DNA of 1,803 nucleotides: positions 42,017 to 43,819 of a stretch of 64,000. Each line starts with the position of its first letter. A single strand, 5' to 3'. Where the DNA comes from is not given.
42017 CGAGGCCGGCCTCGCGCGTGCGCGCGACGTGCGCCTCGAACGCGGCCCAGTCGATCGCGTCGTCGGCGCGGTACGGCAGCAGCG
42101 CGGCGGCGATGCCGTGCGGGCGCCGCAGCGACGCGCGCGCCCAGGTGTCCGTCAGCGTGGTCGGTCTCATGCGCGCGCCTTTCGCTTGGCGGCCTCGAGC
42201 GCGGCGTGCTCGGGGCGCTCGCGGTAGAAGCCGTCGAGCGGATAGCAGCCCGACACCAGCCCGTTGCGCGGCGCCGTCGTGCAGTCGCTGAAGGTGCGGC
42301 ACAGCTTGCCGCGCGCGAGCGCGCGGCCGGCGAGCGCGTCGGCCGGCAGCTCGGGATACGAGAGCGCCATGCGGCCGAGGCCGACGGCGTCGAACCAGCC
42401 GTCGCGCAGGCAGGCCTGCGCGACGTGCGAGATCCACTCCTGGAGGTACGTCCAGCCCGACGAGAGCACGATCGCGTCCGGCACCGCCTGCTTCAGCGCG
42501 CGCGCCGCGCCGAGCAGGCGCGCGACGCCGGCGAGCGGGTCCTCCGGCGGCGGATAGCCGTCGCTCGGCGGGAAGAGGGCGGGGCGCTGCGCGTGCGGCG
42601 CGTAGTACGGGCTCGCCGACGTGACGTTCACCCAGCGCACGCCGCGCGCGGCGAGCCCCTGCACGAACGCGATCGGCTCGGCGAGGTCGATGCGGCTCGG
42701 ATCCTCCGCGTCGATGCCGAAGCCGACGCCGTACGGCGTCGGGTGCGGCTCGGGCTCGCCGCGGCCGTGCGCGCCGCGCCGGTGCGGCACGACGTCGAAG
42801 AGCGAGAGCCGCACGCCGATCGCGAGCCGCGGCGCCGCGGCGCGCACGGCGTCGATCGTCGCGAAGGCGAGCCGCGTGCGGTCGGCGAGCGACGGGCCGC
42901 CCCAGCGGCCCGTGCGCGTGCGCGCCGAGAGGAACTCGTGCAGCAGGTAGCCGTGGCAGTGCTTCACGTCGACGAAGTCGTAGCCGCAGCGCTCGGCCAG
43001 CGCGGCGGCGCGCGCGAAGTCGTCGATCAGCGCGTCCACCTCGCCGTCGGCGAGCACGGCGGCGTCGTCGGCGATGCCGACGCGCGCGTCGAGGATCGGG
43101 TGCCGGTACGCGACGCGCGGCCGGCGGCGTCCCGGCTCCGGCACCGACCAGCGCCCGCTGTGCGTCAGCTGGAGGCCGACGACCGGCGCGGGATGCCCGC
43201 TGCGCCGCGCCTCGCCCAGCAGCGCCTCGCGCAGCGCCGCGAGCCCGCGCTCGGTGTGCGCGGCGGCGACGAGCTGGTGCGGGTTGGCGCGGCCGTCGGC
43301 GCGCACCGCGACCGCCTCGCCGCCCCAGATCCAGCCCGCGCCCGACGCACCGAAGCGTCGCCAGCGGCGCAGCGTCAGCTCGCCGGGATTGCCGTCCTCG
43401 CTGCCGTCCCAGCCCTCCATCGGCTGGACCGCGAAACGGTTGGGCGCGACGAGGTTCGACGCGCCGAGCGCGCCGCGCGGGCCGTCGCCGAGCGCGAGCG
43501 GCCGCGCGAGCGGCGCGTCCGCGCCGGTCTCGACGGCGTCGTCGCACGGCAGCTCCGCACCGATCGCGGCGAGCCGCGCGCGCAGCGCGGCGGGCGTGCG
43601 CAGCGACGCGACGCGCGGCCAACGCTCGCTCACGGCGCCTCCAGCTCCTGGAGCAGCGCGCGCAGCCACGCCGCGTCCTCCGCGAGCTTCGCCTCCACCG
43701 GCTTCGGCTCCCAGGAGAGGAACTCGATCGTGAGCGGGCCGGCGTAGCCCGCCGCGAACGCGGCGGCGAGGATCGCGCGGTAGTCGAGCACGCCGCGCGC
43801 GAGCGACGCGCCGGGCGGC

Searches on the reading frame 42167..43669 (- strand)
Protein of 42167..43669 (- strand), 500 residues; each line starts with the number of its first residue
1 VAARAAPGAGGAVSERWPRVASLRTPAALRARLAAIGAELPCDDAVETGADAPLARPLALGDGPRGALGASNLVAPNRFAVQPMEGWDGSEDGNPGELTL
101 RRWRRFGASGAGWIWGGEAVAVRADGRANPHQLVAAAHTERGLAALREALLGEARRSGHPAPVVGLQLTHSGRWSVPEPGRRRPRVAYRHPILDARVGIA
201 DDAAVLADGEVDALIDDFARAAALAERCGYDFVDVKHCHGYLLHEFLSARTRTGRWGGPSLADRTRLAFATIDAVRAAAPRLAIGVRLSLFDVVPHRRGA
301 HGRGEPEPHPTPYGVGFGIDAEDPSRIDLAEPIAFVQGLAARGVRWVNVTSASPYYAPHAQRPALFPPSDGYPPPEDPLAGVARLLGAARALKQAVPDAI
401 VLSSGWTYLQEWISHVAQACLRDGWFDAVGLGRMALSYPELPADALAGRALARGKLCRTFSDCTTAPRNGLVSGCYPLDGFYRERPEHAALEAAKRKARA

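Call 11: search_protein_families(library=pfam, proteins=[window:42167-43669:-], max_evalue=0.01)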
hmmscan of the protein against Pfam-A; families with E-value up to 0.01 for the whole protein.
window:42167-43669:- (500 aa): 1 family
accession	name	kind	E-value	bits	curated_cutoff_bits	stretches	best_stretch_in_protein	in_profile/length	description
PF00724.26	Oxidored_FMN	-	8.2e-22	78.3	27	1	77-295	15-232/342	NADH:flavin oxidoreductase / NADH oxidase family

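Call 61: search_solved_structures(query=window:42167-43669:-, max_evalue=0.00001)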
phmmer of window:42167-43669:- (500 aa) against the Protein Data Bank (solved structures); distinct sequences matched with E-value up to 0.00001: 112 (the best 60 are shown).
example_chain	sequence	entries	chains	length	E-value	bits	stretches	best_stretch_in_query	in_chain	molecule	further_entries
5ocs_A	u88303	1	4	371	2.6e-16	62.8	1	71-297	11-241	Putative NADH-depentdent flavin oxidoreductase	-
7tmb_A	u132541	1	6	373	6.5e-14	54.9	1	73-290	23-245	N-ethylmaleimide reductase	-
3p74_A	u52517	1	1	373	6.8e-14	54.8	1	72-290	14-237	Pentaerythritol tetranitrate reductase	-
1vyp_X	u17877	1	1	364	7.5e-14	54.7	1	72-290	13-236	PENTAERYTHRITOL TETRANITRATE REDUCTASE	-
1vys_X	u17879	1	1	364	7.5e-14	54.7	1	72-290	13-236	PENTAERYTHRITOL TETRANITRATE REDUCTASE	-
3p67_A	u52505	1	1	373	7.8e-14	54.6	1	72-290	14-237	Pentaerythritol tetranitrate reductase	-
3p8j_A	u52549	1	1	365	8e-14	54.6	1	72-290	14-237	Pentaerythritol tetranitrate reductase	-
6gi9_A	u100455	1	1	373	8.4e-14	54.5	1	72-290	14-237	Pentaerythritol tetranitrate reductase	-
5lgx_A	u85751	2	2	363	9.2e-14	54.4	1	72-290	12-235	Pentaerythritol tetranitrate reductase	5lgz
1gvo_A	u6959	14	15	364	9.3e-14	54.4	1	72-290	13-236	PENTAERYTHRITOL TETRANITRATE REDUCTASE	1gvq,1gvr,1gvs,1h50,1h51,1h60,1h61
3p8i_A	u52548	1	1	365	9.3e-14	54.4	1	72-290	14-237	Pentaerythritol tetranitrate reductase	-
3p7y_A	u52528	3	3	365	9.3e-14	54.4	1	72-290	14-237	Pentaerythritol tetranitrate reductase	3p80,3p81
3p84_A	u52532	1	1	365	9.5e-14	54.3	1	72-290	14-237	Pentaerythritol tetranitrate reductase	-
3p62_A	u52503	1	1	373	1e-13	54.2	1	72-290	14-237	Pentaerythritol tetranitrate reductase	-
6gia_A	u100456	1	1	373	1.2e-13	54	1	72-290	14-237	Pentaerythritol tetranitrate reductase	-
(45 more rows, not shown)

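Call 67: search_protein_families(library=ncbifam, proteins=[window:42167-43669:-], max_evalue=0.00001)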
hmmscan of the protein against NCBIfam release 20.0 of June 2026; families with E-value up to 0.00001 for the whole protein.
window:42167-43669:- (500 aa): 7 families
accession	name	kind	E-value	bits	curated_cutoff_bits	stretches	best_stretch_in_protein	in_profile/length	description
NF007899.0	PRK10605.1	subfamily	1.3e-15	57.5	403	1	205-289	151-236/365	N-ethylmaleimide reductase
NF006101.0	PRK08255.1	equivalog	2.8e-15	55.5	1078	1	73-295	408-632/768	bifunctional salicylyl-CoA 5-hydroxylase/oxidoreductase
TIGR03997.1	mycofact_OYE_2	equivalog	3.1e-14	52.3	793.15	1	206-294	132-222/645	mycofactocin system FadH/OYE family oxidoreductase 2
NF010047.0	PRK13523.1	equivalog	3.2e-12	46.1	431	1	76-292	17-220/339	NADPH dehydrogenase NamA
NF041087.1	bile_acid_BaiCD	equivalog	3.7e-12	45.1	825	1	209-281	135-208/642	bile acid Fe-S flavoenzyme BaiCD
NF045592.1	bili_reduct_N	equivalog_domain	4.7e-11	42.4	425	1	209-302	135-226/363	bilirubin reductase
NF045599.1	bili_reduct_long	exception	5.1e-08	31.6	750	1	210-294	136-219/641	bilirubin reductase, long form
